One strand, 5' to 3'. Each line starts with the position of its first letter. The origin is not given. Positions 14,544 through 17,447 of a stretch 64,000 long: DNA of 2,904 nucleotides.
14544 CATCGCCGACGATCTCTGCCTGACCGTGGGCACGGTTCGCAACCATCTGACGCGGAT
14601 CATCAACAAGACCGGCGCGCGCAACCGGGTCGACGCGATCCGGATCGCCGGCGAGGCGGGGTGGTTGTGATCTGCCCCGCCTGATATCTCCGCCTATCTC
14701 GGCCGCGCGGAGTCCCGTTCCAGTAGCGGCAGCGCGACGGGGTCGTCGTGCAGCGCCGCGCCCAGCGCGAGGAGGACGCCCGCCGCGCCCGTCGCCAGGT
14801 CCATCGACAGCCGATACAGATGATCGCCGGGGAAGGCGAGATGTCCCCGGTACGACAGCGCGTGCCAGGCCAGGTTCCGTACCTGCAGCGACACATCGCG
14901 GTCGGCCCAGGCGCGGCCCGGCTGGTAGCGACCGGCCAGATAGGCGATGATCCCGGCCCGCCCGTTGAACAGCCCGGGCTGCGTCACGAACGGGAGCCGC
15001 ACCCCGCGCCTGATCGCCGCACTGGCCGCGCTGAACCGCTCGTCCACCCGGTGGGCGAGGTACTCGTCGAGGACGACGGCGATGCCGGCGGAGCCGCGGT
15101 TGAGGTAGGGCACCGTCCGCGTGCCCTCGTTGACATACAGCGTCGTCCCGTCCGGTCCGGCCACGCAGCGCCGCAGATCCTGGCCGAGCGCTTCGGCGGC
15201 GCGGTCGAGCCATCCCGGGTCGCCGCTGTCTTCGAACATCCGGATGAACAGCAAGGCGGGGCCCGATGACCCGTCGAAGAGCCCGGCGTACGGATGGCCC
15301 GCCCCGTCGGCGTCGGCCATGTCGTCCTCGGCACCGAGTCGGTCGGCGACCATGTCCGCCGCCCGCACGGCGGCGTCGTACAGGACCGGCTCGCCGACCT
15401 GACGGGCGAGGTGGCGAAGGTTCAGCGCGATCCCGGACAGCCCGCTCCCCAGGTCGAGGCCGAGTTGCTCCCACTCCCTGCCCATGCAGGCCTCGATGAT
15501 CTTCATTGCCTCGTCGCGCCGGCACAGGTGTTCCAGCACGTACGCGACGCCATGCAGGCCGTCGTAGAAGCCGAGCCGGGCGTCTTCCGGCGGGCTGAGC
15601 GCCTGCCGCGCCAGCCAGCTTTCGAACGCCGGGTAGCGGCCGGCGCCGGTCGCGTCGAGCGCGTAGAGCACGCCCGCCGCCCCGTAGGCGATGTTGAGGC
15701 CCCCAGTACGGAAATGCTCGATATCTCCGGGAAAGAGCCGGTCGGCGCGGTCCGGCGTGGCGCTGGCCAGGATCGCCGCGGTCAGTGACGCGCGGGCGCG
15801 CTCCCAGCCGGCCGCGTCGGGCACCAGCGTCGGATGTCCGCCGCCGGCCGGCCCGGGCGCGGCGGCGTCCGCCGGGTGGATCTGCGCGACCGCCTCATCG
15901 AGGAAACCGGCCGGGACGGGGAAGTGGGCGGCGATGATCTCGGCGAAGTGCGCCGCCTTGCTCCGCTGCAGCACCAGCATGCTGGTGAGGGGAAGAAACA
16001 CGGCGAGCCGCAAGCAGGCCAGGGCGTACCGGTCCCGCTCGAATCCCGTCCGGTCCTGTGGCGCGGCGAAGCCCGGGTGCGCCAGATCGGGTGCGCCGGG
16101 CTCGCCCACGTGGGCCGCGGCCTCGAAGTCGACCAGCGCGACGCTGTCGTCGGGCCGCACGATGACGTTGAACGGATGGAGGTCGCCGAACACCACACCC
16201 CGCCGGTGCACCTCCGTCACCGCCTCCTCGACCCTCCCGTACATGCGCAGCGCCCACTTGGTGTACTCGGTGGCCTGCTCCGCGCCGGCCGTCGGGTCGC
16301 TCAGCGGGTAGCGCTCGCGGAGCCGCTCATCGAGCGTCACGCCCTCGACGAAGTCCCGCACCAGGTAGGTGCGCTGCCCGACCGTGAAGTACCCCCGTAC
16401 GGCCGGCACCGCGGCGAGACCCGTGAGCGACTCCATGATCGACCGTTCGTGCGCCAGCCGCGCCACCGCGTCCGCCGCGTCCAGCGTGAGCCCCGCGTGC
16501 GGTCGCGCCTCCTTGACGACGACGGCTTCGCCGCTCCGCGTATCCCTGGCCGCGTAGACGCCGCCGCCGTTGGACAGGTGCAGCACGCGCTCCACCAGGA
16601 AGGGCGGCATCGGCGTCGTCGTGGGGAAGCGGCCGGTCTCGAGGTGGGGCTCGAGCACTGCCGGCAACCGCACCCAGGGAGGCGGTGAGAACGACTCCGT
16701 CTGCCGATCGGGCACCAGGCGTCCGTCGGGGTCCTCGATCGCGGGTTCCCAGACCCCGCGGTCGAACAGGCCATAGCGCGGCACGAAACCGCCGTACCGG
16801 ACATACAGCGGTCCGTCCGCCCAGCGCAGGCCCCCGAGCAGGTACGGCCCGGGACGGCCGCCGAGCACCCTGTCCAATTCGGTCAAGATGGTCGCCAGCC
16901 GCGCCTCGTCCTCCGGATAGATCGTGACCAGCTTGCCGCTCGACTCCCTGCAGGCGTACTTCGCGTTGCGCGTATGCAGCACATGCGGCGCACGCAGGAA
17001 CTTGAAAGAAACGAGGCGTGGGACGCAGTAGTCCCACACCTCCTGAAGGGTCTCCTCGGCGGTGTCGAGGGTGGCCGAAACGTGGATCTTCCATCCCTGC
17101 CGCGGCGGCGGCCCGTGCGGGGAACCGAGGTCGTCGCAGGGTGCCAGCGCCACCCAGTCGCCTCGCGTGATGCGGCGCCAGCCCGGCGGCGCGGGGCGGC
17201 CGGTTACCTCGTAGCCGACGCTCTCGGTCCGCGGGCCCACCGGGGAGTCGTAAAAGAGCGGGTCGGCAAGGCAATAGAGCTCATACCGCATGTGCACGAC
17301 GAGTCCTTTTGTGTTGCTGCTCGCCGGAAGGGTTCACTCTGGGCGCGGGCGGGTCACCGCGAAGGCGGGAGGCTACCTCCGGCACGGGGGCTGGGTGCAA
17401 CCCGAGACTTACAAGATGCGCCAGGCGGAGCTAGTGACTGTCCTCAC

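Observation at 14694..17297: Class III lanthipeptide synthetase (LanKC) without an adjacent precursor peptide gene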

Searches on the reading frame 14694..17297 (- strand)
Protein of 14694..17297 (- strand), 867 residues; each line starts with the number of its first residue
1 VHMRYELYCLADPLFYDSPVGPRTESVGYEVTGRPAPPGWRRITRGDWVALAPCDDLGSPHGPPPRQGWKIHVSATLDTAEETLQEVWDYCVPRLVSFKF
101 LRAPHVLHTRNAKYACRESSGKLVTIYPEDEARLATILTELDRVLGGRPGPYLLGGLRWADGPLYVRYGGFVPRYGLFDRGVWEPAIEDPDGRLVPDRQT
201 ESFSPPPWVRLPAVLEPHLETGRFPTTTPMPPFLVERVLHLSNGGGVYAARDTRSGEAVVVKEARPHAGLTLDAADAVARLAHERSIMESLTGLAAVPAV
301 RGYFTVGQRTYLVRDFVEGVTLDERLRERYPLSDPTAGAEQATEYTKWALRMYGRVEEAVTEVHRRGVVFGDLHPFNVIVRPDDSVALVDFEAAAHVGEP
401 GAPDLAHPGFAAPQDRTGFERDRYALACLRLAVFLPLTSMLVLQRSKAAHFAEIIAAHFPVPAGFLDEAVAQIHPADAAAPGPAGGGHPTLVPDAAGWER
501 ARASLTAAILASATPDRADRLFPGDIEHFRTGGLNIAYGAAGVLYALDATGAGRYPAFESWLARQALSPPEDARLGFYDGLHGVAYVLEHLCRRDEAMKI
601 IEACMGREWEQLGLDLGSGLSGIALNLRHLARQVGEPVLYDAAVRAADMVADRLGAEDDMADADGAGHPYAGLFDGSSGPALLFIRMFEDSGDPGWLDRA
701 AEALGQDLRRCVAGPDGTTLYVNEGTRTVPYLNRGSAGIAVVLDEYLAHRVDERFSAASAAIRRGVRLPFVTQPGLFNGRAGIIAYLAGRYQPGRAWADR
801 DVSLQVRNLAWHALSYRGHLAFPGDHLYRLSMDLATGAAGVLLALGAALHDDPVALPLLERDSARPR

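Call 4: search_protein_families(library=pfam, proteins=[window:14694-17297:-], max_evalue=0.1)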
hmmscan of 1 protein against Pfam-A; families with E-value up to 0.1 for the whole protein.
window:14694-17297:- (867 aa): 7 families
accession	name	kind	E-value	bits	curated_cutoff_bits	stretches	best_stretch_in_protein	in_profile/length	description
PF25816.1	RamC_N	-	4.5e-70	235.5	27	1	30-221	3-187/191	RamC, N-terminal domain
PF00069.31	Pkinase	-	4.2e-10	39.9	31.7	1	244-413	12-166/263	Protein kinase domain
PF05147.19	LANC_like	-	5.7e-08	32.2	23.2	2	673-844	7-172/350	Lanthionine synthetase C-like protein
PF07714.23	PK_Tyr_Ser-Thr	-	9.2e-06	25.6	23.1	1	251-393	23-148/258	Protein tyrosine and serine/threonine kinase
PF03109.22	ABC1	-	0.0029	17.2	22.9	0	307-397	140-217/244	ABC1 atypical kinase-like domain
PF01163.29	RIO1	-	0.0072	16.4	22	1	353-402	110-159/187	RIO domain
PF19974.5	TCAD9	-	0.039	13.6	40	1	358-395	289-325/429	Ternary complex associated domain 9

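Call 5: search_protein_families(library=ncbifam, proteins=[window:14694-17297:-], max_evalue=0.1)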
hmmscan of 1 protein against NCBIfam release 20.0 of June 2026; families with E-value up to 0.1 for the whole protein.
window:14694-17297:- (867 aa): 21 families
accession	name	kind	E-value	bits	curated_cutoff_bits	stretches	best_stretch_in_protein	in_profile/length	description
NF038151.1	lanthi_synth_III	equivalog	0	1022.4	575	1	5-846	1-833/833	class III lanthionine synthetase LanKC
NF038150.1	lanthi_synth_IV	equivalog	7.7e-108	361.9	650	1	59-845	14-840/851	class IV lanthionine synthetase LanL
NF033483.0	PknB_PASTA_kin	equivalog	7.1e-10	38.5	450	1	246-394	22-154/563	Stk1 family PASTA domain-containing Ser/Thr kinase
NF052427.1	StpK7MSMEG_1200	equivalog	3.7e-07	29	900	1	243-402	19-163/601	serine/threonine protein kinase StpK7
NF047741.1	antiphage_MADS6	equivalog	4e-07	28.9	460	1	235-396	193-348/612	methylation-associated defense system protein kinase MAD6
TIGR03897.1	lanti_2_LanM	subfamily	1.1e-06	26.7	304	1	575-757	593-778/932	type 2 lanthipeptide synthetase LanM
TIGR03724.2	arch_bud32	equivalog_domain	9.2e-05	22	125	1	272-396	31-133/193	KEOPS complex kinase/ATPase Bud32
NF011463.0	PRK14879.1-4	equivalog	0.00015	21.3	188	1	248-394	30-160/237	Kae1-associated kinase Bud32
NF009651.0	PRK13184.1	equivalog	0.00036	18.6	839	1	245-396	16-162/932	serine/threonine-protein kinase PknD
NF002475.0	PRK01723.1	equivalog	0.0034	16.4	142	1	351-395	147-191/241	3-deoxy-D-manno-octulosonic acid kinase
NF011462.0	PRK14879.1-3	equivalog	0.011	15.5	174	1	355-394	90-128/192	Kae1-associated kinase Bud32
TIGR03903.1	TOMM_kin_cyc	equivalog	0.011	13.6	705.75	1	256-384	3-116/1267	TOMM system kinase/cyclase fusion protein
NF033068.1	APH_3p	equivalog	0.031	13.8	205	0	262-327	29-96/255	APH(3') family aminoglycoside O-phosphotransferase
NF007174.0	PRK09605.1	equivalog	0.032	12.7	447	1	352-396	432-475/535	bifunctional N(6)-L-threonylcarbamoyladenine synthase/serine/threonine protein kinase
NF040671.1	PLuB_AAA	exception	0.032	11.6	999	1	349-399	105-154/1256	PLuB system helicase-like protein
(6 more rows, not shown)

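Call 11: find_related_loci(query=window:14694-17297:-, collection=genome_contigs, flank=10000)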
Query window:14694-17297:- (867 aa) in genome_contigs; peptide patterns used: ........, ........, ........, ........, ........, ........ (x = any residue, [..] = any of these).
52 stretches matched a pattern; 14 encode a relative of the query (tblastn E <= 1e-3); 14 distinct loci.
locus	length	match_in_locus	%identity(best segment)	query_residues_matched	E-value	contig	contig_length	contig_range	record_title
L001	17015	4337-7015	77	1-859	0e+0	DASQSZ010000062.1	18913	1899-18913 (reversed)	MAG TPA_asm: Streptosporangiaceae bacterium isolate SMAG_U10922 k141_497437, whole genome shotgun sequence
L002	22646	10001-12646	66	1-867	0e+0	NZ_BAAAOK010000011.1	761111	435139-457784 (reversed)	Actinomadura alba strain JCM 14906 sequence11, whole genome shotgun sequence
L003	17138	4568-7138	68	1-860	0e+0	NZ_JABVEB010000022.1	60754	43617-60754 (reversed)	Actinomadura sp. HBU206391 contig22, whole genome shotgun sequence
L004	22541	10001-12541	52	1-859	0e+0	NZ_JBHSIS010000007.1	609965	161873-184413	Actinophytocola glycyrrhizae strain CGMCC 4.7433 platanus_K_default_7, whole genome shotgun sequence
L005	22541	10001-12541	51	1-859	0e+0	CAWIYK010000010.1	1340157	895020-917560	MAG: uncultured Actinomycetota bacterium isolate MFD04935.bin.3.85 genome assembly, contig: contig_8994, whole genome sh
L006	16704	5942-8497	52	1-866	0e+0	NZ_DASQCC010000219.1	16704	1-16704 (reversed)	MAG: Actinophytocola sp. isolate SMAG_U11689 k141_742149, whole genome shotgun sequence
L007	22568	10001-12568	52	1-866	0e+0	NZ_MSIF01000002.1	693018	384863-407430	Actinophytocola xinjiangensis strain CGMCC 4.4663 contig2, whole genome shotgun sequence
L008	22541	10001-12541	51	1-859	0e+0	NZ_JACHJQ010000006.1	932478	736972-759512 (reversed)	Actinophytocola algeriensis strain CECT 8960 Ga0436956_06, whole genome shotgun sequence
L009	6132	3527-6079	52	1-866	0e+0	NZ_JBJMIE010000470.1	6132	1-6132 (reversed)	MAG: Actinophytocola sp. isolate H1_18_all_fractions_conc_125_71_10 k255_4406696, whole genome shotgun sequence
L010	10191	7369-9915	52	1-859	0e+0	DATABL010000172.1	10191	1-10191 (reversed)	MAG TPA_asm: Actinophytocola sp. isolate SMAG_U6697 k141_819642, whole genome shotgun sequence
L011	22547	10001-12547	52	1-859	0e+0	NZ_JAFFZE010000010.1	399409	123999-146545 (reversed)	Actinophytocola gossypii strain S1-96 Scaffold4_1, whole genome shotgun sequence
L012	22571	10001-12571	51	1-866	0e+0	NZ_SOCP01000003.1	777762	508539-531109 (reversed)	Actinophytocola oryzae strain DSM 45499 Ga0181036_103, whole genome shotgun sequence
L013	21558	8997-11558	52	1-866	0e+0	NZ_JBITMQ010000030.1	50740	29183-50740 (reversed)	Actinophytocola sp. NPDC049390 NPDC049390_149_B2.ctg-0030, whole genome shotgun sequence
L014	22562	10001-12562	52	1-866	0e+0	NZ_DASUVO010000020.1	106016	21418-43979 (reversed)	MAG: Actinophytocola sp. isolate SMAG_U1817 k141_650622, whole genome shotgun sequence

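Call 18: find_homologous_proteins(query=window:14694-17297:-, max_evalue=1e-50)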
Query window:14694-17297:- (867 aa): 4121 proteins with E <= 1e-50 among 8000 candidates; the best 120 are listed.
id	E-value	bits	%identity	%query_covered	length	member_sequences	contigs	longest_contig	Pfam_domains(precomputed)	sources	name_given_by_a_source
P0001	0.0e+0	1983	100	100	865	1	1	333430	PF07714.24,PF00069.32,PF25816.2,PF05147.20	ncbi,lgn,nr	ncbi:MAG TPA: class III lanthionine synthetase LanKC [Streptosporangiaceae bacterium]|nr:class III l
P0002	0.0e+0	1570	80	99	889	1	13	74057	PF00069.32,PF25816.2,PF05147.20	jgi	jgi:tRNA A-37 threonylcarbamoyl transferase component Bud32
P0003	0.0e+0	1543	78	99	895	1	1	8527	PF07714.24,PF00069.32,PF25816.2,PF05147.20,PF01636.30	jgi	jgi:hypothetical protein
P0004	0.0e+0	1540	80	99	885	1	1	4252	PF00069.32,PF25816.2,PF05147.20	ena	-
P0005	0.0e+0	1535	79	99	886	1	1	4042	PF00069.32,PF25816.2,PF05147.20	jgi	jgi:class III lanthionine synthetase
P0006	0.0e+0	1518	75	99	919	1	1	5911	PF00069.32,PF25816.2,PF05147.20,PF01636.30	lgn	-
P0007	0.0e+0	1513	76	99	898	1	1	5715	PF07714.24,PF00069.32,PF25816.2,PF05147.20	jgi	jgi:tRNA A-37 threonylcarbamoyl transferase component Bud32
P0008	0.0e+0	1507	77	99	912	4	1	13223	PF00069.32,PF25816.2,PF05147.20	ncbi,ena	-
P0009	0.0e+0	1359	70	99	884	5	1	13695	PF00069.32,PF25816.2,PF05147.20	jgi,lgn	jgi:hypothetical protein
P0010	0.0e+0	1308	68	99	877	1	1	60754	PF00069.32,PF25816.2,PF05147.20,PF01636.30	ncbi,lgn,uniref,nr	ncbi:class III lanthionine synthetase LanKC [Actinomadura sp. HBU206391]|uniref:class III lanthionin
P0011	0.0e+0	1277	67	99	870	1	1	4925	PF00069.32,PF25816.2,PF05147.20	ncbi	ncbi:MAG: class III lanthionine synthetase LanKC [Actinomadura sp.]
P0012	0.0e+0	1261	66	99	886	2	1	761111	PF00069.32,PF25816.2,PF05147.20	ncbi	ncbi:class III lanthionine synthetase LanKC [Actinomadura alba]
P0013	0.0e+0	1240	64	99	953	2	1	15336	PF00069.32,PF25816.2,PF05147.20,PF01636.30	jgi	jgi:serine/threonine protein kinase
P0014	0.0e+0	1082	58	99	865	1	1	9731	PF07714.24,PF00069.32,PF25816.2,PF01163.29,PF05147.20,PF01636.30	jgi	jgi:tRNA A-37 threonylcarbamoyl transferase component Bud32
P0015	0.0e+0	1053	56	99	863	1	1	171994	PF00069.32,PF25816.2,PF01163.29,PF05147.20,PF01636.30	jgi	jgi:tRNA A-37 threonylcarbamoyl transferase component Bud32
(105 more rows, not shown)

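Call 19: find_encoding_contigs(protein=P0002, flank=8000, max_places=3)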
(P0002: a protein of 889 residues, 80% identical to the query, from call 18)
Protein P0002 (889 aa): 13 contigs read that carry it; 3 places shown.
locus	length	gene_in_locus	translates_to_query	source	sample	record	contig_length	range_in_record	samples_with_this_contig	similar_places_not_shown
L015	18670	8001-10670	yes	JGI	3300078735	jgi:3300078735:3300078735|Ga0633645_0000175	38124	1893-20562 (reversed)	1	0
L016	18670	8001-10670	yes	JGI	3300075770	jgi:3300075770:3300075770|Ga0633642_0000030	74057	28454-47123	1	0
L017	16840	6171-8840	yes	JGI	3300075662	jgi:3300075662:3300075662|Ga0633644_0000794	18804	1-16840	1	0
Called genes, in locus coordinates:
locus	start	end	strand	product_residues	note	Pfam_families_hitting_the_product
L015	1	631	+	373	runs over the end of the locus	PF08240:ADH_N, PF00107:ADH_zinc_N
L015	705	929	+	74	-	-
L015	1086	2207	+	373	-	PF01717:Meth_synt_2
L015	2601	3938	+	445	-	PF13458:Peripla_BP_6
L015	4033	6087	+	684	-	PF02653:BPD_transp_2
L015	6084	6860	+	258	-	PF00005:ABC_tran, PF13304:AAA_21 (faint), PF12399:BCA_ABC_TP_C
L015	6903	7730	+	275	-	PF00005:ABC_tran, PF13304:AAA_21 (faint)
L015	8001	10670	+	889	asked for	PF25816:RamC_N, PF00069:Pkinase, PF05147:LANC_like (faint)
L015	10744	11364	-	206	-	PF00072:Response_reg, PF00196:GerE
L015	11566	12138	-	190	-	PF13412:HTH_24 (faint), PF04545:Sigma70_r4 (faint), PF13384:HTH_23 (faint), PF00196:GerE, PF08281:Sigma70_r4_2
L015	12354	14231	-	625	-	-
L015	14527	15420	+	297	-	PF01842:ACT, PF00551:Formyl_trans_N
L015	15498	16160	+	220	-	PF12225:DUF5981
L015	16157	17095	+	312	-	PF02219:MTHFR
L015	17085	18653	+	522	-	-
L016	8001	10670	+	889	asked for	PF25816:RamC_N, PF00069:Pkinase, PF05147:LANC_like (faint)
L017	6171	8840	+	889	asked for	PF25816:RamC_N, PF00069:Pkinase, PF05147:LANC_like (faint)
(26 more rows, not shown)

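Call 20: find_encoding_contigs(protein=P0009, flank=8000, max_places=2)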
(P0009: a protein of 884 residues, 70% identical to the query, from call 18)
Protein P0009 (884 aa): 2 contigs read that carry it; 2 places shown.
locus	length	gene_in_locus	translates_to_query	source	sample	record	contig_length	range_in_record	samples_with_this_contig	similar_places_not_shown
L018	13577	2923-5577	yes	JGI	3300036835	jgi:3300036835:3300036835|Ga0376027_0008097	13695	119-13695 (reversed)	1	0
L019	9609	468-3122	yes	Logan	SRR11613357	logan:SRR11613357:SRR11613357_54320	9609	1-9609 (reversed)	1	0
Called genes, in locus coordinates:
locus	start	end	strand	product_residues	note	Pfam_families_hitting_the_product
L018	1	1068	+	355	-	?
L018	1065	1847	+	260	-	PF13476:AAA_23 (weak), PF00005:ABC_tran, PF13304:AAA_21 (faint), PF12399:BCA_ABC_TP_C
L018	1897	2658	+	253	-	PF00005:ABC_tran, PF13304:AAA_21 (faint)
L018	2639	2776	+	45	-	-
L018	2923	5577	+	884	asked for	PF25816:RamC_N, PF00069:Pkinase, PF05147:LANC_like (faint)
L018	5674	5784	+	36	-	PF19402:RamS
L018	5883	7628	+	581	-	PF00664:ABC_membrane, PF00005:ABC_tran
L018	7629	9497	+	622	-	PF00005:ABC_tran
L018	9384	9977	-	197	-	PF00072:Response_reg, PF00196:GerE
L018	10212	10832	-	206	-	PF08281:Sigma70_r4_2, PF00196:GerE, PF04545:Sigma70_r4 (weak), PF13384:HTH_23 (weak), PF13518:HTH_28 (faint), PF13412:HTH_24 (faint)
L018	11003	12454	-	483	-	-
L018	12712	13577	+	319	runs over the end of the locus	PF01842:ACT, PF00551:Formyl_trans_N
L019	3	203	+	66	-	?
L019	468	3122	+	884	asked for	PF25816:RamC_N, PF00069:Pkinase, PF05147:LANC_like (faint)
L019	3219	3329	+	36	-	PF19402:RamS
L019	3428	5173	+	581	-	PF00664:ABC_membrane, PF00005:ABC_tran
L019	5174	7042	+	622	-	PF00005:ABC_tran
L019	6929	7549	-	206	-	PF00072:Response_reg, PF00196:GerE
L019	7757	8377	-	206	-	PF08281:Sigma70_r4_2, PF00196:GerE, PF04545:Sigma70_r4 (weak), PF13384:HTH_23 (weak), PF13412:HTH_24 (weak)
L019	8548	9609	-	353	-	?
